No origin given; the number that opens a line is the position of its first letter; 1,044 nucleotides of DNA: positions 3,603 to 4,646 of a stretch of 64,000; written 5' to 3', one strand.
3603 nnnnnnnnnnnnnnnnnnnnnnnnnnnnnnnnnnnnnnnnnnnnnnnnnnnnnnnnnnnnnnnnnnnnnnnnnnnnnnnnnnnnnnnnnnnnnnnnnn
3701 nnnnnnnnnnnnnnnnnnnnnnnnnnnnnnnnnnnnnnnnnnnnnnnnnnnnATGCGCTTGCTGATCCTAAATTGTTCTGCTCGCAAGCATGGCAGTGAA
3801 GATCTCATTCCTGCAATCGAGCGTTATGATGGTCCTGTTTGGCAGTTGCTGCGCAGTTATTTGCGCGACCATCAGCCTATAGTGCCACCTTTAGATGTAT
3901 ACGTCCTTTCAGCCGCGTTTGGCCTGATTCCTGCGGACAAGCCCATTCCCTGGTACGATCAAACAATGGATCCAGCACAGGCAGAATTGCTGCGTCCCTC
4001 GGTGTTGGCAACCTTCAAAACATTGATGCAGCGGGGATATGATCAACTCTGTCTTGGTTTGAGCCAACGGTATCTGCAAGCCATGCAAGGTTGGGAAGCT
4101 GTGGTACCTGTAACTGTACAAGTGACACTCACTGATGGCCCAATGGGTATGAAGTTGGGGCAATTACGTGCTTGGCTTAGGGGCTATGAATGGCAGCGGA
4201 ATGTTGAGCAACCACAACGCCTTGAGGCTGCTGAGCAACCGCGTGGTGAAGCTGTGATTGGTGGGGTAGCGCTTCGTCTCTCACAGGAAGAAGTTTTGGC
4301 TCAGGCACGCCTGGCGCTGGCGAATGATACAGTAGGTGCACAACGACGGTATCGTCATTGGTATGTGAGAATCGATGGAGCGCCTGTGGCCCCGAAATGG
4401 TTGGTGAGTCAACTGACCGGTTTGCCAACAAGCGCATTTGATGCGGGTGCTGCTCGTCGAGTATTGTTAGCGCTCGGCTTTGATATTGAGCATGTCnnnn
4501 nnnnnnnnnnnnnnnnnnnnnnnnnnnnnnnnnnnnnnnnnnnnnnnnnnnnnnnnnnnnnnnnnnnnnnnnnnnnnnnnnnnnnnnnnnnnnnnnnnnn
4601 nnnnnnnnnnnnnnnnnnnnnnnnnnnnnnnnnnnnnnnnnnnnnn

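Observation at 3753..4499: DpdC-like DUF328 protein with atypical N-terminus and an appended C-terminal domain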

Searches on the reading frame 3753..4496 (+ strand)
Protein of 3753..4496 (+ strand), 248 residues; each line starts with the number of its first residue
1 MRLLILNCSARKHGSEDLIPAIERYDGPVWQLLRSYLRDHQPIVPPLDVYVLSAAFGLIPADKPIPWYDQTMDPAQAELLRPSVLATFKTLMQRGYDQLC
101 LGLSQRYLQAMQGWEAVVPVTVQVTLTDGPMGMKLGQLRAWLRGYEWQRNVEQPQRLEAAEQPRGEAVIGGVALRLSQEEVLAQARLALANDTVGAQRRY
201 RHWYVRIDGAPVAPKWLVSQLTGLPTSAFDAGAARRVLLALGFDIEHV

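Call 4: search_protein_families(library=pfam, proteins=[window:3753-4496:+], max_evalue=10)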
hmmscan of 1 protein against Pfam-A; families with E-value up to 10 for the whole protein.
window:3753-4496:+ (248 aa): 2 families
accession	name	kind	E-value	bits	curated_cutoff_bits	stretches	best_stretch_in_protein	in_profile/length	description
PF21818.3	DUF6884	-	1.6e-06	28.8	30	1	6-138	4-133/135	Family of unknown function (DUF6884)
PF03883.20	H2O2_YaaD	-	0.049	13.6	29.6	1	16-73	71-129/236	Peroxide stress protein YaaA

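Call 5: search_protein_families(library=ncbifam, proteins=[window:3753-4496:+], max_evalue=10)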
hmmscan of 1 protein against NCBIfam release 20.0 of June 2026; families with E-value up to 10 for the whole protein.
window:3753-4496:+ (248 aa): 1 family
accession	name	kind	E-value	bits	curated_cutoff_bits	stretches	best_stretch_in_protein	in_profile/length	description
NF002548.0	PRK02101.2-6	equivalog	0.084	12.4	391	1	15-74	74-134/251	peroxide stress protein YaaA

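Call 6: search_protein_families(library=padloc, proteins=[window:3753-4496:+], max_evalue=10)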
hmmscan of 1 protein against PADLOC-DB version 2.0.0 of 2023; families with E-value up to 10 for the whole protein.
window:3753-4496:+ (248 aa): 4 families
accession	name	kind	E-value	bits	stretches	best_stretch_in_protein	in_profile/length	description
PDLC04712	PDC-M57A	-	1e-05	23.9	1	4-109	5-107/138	-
PDLC02818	DpdC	-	9.1e-05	19.9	1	15-75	51-106/319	DpdC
PDLC02815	DpdC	-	0.00029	18.4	1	48-85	77-114/312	DpdC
PDLC02817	DpdC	-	0.0017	15.7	1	20-77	51-108/299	DpdC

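Call 12: find_homologous_proteins(query=window:3753-4496:+)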
Query window:3753-4496:+ (248 aa): 321 proteins with E <= 0.001 among 6009 candidates; the best 120 are listed.
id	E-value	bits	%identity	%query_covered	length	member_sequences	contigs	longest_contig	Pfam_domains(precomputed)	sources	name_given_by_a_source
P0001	2.7e-162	556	100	100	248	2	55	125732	PF21818.4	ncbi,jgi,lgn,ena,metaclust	jgi:hypothetical protein|metaclust:\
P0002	8.7e-101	354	67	100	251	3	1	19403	-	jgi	jgi:hypothetical protein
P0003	1.5e-99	350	68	100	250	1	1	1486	PF21818.4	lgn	-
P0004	3.7e-99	349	67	100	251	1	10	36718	PF21818.4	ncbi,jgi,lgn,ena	-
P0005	4.5e-99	349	66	100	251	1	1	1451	PF21818.4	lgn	-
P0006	1.1e-98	348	67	100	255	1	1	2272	PF21818.4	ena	-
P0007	9.9e-98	344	66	100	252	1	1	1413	PF21818.4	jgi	jgi:hypothetical protein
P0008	1.2e-97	344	66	100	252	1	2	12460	PF21818.4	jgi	jgi:hypothetical protein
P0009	1.0e-96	341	64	100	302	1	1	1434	-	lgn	-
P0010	9.1e-96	338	65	100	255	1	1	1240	PF21818.4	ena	-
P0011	5.0e-95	336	64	100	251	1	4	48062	-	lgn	-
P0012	6.8e-95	335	65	100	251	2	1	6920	PF21818.4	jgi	jgi:hypothetical protein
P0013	1.0e-94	335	62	100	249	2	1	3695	-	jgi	jgi:hypothetical protein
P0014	1.2e-94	334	64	100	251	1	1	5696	PF21818.4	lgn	-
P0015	5.9e-94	332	64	100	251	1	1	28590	-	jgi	jgi:hypothetical protein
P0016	6.9e-94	332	63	99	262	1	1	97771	PF21818.4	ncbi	-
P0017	8.6e-94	332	63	100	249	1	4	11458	PF21818.4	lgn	-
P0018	1.0e-93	331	64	99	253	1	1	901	PF21818.4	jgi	jgi:hypothetical protein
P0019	1.7e-93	331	64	100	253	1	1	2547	PF21818.4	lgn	-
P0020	3.2e-93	330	65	100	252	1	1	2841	PF21818.4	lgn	-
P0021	3.5e-93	330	64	100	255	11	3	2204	PF21818.4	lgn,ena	-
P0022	6.6e-92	325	62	100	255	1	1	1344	PF21818.4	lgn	-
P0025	3.8e-91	323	61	99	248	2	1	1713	PF21818.4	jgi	jgi:hypothetical protein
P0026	8.0e-91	322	62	100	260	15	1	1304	PF21818.4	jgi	jgi:hypothetical protein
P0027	5.9e-90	319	61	100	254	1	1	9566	PF21818.4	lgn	-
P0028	6.0e-90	319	62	100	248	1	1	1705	PF21818.4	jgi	jgi:hypothetical protein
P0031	5.1e-89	316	61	100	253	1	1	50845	PF21818.4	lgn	-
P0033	5.6e-89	316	61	99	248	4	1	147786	PF21818.4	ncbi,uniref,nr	ncbi:hypothetical protein K2Z83_11435 [Oscillochloris sp. ZM17-4]|uniref:DUF6884 domain-containing p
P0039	3.6e-86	307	63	100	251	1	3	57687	PF21818.4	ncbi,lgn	-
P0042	9.4e-86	305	59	100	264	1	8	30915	PF21818.4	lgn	-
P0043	1.3e-85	305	59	100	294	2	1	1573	PF21818.4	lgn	-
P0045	6.0e-85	303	57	100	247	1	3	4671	PF21818.4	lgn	-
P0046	9.5e-85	302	57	99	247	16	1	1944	PF21818.4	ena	-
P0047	4.7e-84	300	58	100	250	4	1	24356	PF21818.4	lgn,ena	-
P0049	7.2e-84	299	56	100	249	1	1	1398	PF21818.4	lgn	-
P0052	1.8e-83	298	58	100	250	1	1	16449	PF21818.4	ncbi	-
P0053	2.1e-83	298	57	100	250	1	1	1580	PF21818.4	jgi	jgi:hypothetical protein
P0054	4.4e-83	297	57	100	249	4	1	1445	PF21818.4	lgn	-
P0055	6.0e-83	296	58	100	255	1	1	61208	PF21818.4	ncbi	ncbi:MAG: DUF6884 domain-containing protein [Oscillochloridaceae bacterium umkhey_bin13]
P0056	7.5e-83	296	57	100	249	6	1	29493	PF21818.4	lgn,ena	-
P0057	1.3e-82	295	59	100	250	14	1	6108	PF21818.4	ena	-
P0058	2.1e-82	294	57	100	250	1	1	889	PF21818.4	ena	-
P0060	3.5e-82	294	56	100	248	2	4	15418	PF21818.4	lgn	-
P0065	5.6e-81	290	55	100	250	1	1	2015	PF21818.4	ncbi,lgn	-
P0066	6.3e-81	289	56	100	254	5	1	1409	PF21818.4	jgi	jgi:hypothetical protein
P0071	5.8e-80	286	57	99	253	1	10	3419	PF21818.4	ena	-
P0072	3.5e-79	284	59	100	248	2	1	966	PF21818.4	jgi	jgi:hypothetical protein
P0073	5.9e-79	283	57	98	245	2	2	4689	PF21818.4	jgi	jgi:hypothetical protein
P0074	9.8e-79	282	54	100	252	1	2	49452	PF21818.4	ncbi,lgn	ncbi:MAG: hypothetical protein OHK0022_19180 [Roseiflexaceae bacterium]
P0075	2.2e-77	278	56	99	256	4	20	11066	PF21818.4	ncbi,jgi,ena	-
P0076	4.2e-77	277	55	100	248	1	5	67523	PF21818.4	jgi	jgi:hypothetical protein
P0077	1.4e-76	275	57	99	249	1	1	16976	PF21818.4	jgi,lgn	jgi:hypothetical protein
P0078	2.5e-76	274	54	99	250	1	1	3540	PF21818.4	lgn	-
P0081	1.7e-75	272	54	100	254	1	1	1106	PF21818.4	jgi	jgi:hypothetical protein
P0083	1.2e-74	269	53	100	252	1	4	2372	PF21818.4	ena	-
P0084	2.7e-74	268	53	99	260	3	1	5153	PF21818.4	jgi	-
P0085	1.3e-73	265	51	100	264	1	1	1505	PF21818.4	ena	-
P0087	1.1e-70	256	54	100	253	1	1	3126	PF21818.4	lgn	-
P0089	2.0e-69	252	49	99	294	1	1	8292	PF21818.4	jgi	jgi:hypothetical protein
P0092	1.7e-66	242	51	100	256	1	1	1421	PF21818.4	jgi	jgi:hypothetical protein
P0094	4.7e-65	237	52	96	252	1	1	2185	PF21818.4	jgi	jgi:hypothetical protein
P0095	1.4e-63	233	49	100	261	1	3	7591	PF21818.4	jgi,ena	-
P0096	2.1e-60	222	45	99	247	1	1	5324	PF21818.4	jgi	jgi:hypothetical protein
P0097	3.1e-60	222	54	81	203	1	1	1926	PF21818.4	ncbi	-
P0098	2.1e-59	219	50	100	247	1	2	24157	PF21818.4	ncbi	-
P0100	8.6e-59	217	48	100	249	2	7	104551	PF21818.4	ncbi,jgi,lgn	-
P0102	1.6e-58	216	46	100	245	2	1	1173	PF21818.4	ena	-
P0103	7.5e-58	214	47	100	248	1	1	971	PF21818.4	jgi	jgi:hypothetical protein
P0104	1.4e-57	213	44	100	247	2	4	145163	PF21818.4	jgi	-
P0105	2.4e-57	212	43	100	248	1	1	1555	PF21818.4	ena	-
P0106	4.1e-57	211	46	100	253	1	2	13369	PF21818.4,PF03883.21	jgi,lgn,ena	-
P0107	4.5e-57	211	61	65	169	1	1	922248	PF21818.4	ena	-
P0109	3.6e-56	208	48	100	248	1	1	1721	PF21818.4,PF03883.21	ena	-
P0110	5.5e-56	208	45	100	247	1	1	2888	PF21818.4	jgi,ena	-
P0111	7.1e-56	207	44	100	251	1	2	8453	PF21818.4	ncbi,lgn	-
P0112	1.7e-55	206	46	99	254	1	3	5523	PF21818.4,PF03883.21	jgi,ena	-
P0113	3.4e-55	205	45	99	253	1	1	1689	PF21818.4,PF03883.21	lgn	-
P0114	1.8e-54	203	46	98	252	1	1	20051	PF21818.4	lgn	-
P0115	2.9e-54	202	48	93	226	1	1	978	PF21818.4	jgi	jgi:hypothetical protein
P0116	1.1e-53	200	45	98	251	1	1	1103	PF21818.4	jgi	jgi:hypothetical protein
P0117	1.2e-53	200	45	100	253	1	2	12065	PF21818.4,PF03883.21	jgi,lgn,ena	-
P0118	2.6e-53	199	45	98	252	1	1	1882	PF21818.4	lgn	-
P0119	2.9e-53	199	42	99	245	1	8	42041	PF21818.4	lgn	-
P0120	3.7e-53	198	45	100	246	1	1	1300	PF21818.4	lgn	-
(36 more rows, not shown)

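Call 18: find_encoding_contigs(protein=P0033, flank=10000, max_places=3)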
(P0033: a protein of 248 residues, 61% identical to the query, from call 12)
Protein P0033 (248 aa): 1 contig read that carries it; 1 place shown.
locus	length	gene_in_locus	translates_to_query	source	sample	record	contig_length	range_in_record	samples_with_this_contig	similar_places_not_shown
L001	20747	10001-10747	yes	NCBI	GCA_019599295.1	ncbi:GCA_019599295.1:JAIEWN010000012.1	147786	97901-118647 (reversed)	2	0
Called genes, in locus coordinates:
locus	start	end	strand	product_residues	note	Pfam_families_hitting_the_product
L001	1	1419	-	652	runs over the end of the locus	PF00004:AAA, PF01434:Peptidase_M41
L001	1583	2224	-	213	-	-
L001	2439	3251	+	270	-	PF00497:SBP_bac_3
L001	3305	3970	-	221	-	PF10609:ParA, PF01656:CbiA, PF13614:AAA_31 (weak)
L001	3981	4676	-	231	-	PF02706:Wzz (weak)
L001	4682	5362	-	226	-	-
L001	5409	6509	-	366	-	PF13439:Glyco_transf_4, PF00534:Glycos_transf_1, PF13692:Glyco_trans_1_4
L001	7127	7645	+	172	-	PF02592:Vut_1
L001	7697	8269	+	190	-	PF04017:DUF366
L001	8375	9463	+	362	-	PF01168:Ala_racemase_N, PF14031:D-ser_dehydrat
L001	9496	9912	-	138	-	PF05014:Nuc_deoxyrib_tr, PF15891:Nuc_deoxyri_tr2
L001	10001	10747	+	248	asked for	PF21818:DUF6884 (weak)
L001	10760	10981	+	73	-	-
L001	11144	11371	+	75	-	-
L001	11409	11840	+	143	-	PF01850:PIN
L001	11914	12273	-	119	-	-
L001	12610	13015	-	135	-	PF14340:DUF4395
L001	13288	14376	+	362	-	PF10069:DICT, PF01590:GAF (weak), PF13185:GAF_2 (weak), PF13492:GAF_3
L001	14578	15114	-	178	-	PF00583:Acetyltransf_1, PF13508:Acetyltransf_7 (weak)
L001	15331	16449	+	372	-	PF02607:B12-binding_2, PF02310:B12-binding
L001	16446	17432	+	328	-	PF00990:GGDEF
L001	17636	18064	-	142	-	PF22817:ApeP-like (faint), PF07977:FabA, PF22818:ApeI-like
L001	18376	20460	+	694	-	PF12770:CHAT, PF13289:SIR2_2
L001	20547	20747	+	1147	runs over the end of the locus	PF20703:nSTAND1, PF25175:Beta-prop_WDR5, PF24782:WD40_MABP1-WDR62_2nd, PF24796:WDR55, PF25172:Beta-prop_WDR3_2nd, PF25173:Beta-prop_WDR3_1st, PF23414:Beta-prop_EML_2, PF24814:WD40_Prp19, +89 more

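Call 19: find_related_loci(query=A1, collection=genome_contigs, flank=10000)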
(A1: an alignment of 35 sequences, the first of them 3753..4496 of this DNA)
Query A1 (248 aa) in genome_contigs; peptide patterns used: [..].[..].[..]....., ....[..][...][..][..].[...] (x = any residue, [..] = any of these).
198 stretches matched a pattern; 161 encode a relative of the query (tblastn E <= 1e-3); the best 80 are kept; 80 distinct loci.
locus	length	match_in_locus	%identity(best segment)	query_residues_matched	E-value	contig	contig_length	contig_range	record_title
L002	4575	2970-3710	67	1-248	3e-96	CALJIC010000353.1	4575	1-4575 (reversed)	MAG TPA_asm: uncultured Roseiflexaceae bacterium isolate SRR5251193_bin.98_CONCOCT_v1.1_MAG genome assembly, contig: ERZ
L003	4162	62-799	63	1-247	4e-94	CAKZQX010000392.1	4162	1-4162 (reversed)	MAG TPA_asm: uncultured Chloroflexaceae bacterium isolate SRR4030105_bin.95_CONCOCT_v1.1_MAG genome assembly, contig: ER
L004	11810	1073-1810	59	1-248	2e-87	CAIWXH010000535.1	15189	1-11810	MAG: uncultured Oscillochloris sp. isolate Kiruna_bin-09937 genome assembly, contig: bin-09937:535/850, whole genome sho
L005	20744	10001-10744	58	1-248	2e-86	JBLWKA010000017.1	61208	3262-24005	MAG: Oscillochloridaceae bacterium umkhey_bin13 bin13_contig_17, whole genome shotgun sequence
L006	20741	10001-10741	60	1-247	2e-84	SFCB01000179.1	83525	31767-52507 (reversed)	MAG: Chloroflexi bacterium OHK40 k99_286665, whole genome shotgun sequence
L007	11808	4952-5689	58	1-246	3e-83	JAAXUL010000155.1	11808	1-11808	MAG: Chloroflexales bacterium isolate W4_Combined_metabat2_035 W4_Combined_metabat2_035_NODE_1622, whole genome shotgun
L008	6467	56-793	53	2-248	2e-82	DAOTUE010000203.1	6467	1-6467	MAG TPA_asm: Chloroflexaceae bacterium isolate F17_45 k129_3384761, whole genome shotgun sequence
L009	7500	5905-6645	53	2-248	1e-73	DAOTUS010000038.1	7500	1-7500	MAG TPA_asm: Herpetosiphonaceae bacterium isolate F20_78 k119_2469544, whole genome shotgun sequence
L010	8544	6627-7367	54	2-248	2e-72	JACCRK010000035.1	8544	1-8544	MAG: Herpetosiphonaceae bacterium isolate MGR_bin20 SD2897-2912_k127_8827842, whole genome shotgun sequence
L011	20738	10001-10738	48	2-248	5e-70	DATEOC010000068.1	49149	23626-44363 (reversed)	MAG TPA_asm: Chloroflexia bacterium isolate SMAG_U8985 k141_2297076, whole genome shotgun sequence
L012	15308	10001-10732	48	2-248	1e-63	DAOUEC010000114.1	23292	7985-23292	MAG TPA_asm: Anaerolineae bacterium isolate N3_163 k131_1745740, whole genome shotgun sequence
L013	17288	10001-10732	48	2-248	2e-63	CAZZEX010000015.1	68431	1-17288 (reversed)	MAG TPA_asm: uncultured Anaerolineales bacterium isolate SRP214966_co5_324 genome assembly, contig: NODE_156_length_6843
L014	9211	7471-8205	61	1-246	2e-91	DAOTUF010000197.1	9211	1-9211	MAG TPA_asm: Chloroflexaceae bacterium isolate F17_46 k129_627473, whole genome shotgun sequence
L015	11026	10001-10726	50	2-248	5e-63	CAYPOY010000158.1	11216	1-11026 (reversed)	MAG TPA_asm: uncultured Anaerolineales bacterium isolate SRP214966_co5_314 genome assembly, contig: NODE_5574_length_112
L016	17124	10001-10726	44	2-248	4e-62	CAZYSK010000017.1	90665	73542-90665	MAG TPA_asm: uncultured Anaerolineales bacterium isolate binchicken_co334_204 genome assembly, contig: NODE_315_length_9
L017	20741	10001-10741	40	2-248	3e-61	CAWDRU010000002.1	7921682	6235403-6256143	MAG: Blastocatellia bacterium isolate MFD04935.bin.1.50 genome assembly, contig: contig_540, whole genome shotgun sequen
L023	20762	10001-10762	42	2-247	2e-54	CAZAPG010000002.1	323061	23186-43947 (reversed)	MAG TPA_asm: uncultured Caldilineaceae bacterium isolate binchicken_co350_69 genome assembly, contig: NODE_13_length_323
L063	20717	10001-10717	38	2-245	2e-46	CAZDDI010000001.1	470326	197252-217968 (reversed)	MAG TPA_asm: uncultured Anaerolineales bacterium isolate SRP241326_co1_75 genome assembly, contig: NODE_4_length_470326_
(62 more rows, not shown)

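Call 24: predict_structure(alignment_id=A1)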
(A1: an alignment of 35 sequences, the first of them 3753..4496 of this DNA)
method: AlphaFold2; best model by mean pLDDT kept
length: 248 residues; sequences in the alignment: 35
mean_pLDDT: 94.5   pTM: 0.78
mean pLDDT of the five models: 94.5, 94.3, 93.7, 93.7, 93.6
residues with pLDDT >= 90: 218; 70-90: 29; 50-70: 1; < 50: 0
segments of 3 or more residues with pLDDT < 50: none
pLDDT, mean of each block of 10 residues (from residue 1): 95 90 96 94 85 98 96 97 98 98 96 98 96 94 91 89 96 97 97 83 94 97 95 96 96
secondary structure, 60 per line:
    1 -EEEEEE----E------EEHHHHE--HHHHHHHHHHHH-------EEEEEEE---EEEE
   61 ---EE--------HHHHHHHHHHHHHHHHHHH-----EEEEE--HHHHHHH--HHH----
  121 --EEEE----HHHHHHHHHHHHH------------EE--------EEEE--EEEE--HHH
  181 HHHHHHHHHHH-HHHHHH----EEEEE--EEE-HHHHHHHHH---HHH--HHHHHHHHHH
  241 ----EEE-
elements in order: E2-7 H21-24 H28-39 E47-53 E57-60 H74-92 E98-102 H105-111 E123-126 H131-143 E166-169 E172-175 H178-191 H193-198 E203-207 E210-212 H214-222 H231-240 E245-247

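Call 28: fold_search(model_id=the predicted structure, library=pdb)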
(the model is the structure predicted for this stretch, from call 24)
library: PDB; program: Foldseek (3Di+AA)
matches with E <= 10: 884; with E <= 0.001: 1
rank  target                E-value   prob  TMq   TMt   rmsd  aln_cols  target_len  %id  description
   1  2q07                  2.4e-04  1.00  0.36  0.34  17.2       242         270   14  Crystal structure of AF0587, a protein of unknown function (released 2007-06-05)
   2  5caj_A                2.1e-03  0.99  0.30  0.28   7.7       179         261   11  Crystal structure of E. coli YaaA, a member of the DUF328/UPF0246 family (released 2016-02-24)
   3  6io9                  6.0e-03  0.96  0.30  0.34   7.6       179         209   16  The structure of apo-UdgX (released 2019-07-24)
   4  8iif                  2.3e-02  0.84  0.29  0.33   6.8       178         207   14  H109A mutant of uracil DNA glycosylase X (released 2023-06-21)
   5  6ajs                  2.4e-02  0.85  0.30  0.34   7.6       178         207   16  H109S mutant form of Uracil DNA glycosylase X. (released 2019-05-29)
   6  9cis_B                5.5e-02  0.44  0.23  0.17   7.4       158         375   15  Crystal structure of the pyrophosphate-dependent phosphofructokinase from Candidatus Prometheoarchaeum syntrophicum wi (released 2025-07-09)
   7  4kfc_B                5.5e-02  0.15  0.19  0.20  16.1       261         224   11  Crystal structure of a hyperactive mutant of response regulator KdpE complexed to its promoter DNA (released 2014-02-19)
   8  9cit_C                6.6e-02  0.21  0.22  0.16  13.8       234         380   13  Crystal structure of pyrophosphate-dependent phosphofructokinase from Candidatus Prometheoarchaeum syntrophicum with p (released 2025-07-09)
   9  3ixl                  7.1e-02  0.63  0.23  0.24   6.0       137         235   10  Crystal structure of the Gly74Cys-Cys188Ser mutant of arylmalonate decarboxylase in the liganded form (released 2010-02-23)
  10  2qv7                  7.5e-02  0.75  0.29  0.24   8.2       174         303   10  Crystal Structure of Diacylglycerol Kinase DgkB in complex with ADP and Mg (released 2008-06-17)
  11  2eq5_D                7.5e-02  0.69  0.24  0.28   6.8       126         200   12  Crystal structure of hydantoin racemase from Pyrococcus horikoshii OT3 (released 2007-10-02)
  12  8jtk_B                8.0e-02  0.51  0.27  0.32   8.0       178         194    8  Structure of AYWB phytoplasma SAP05 recognizing AtRpn10 (released 2023-07-19)
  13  8u72_C                8.0e-02  0.23  0.16  0.10   9.8        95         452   14  Cryo-EM structure of the SPARTA oligomer with guide RNA and target DNA (released 2024-06-12)
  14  6vuq_A                9.7e-02  0.57  0.28  0.39   8.8       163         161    8  Crystal structure of CHIKV nsP3 macrodomain soaked with ADP-ribose (released 2021-01-13)
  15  1rq7_B                9.7e-02  0.57  0.27  0.23   8.1       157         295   11  MYCOBACTERIUM TUBERCULOSIS FTSZ IN COMPLEX WITH GDP (released 2004-08-31)
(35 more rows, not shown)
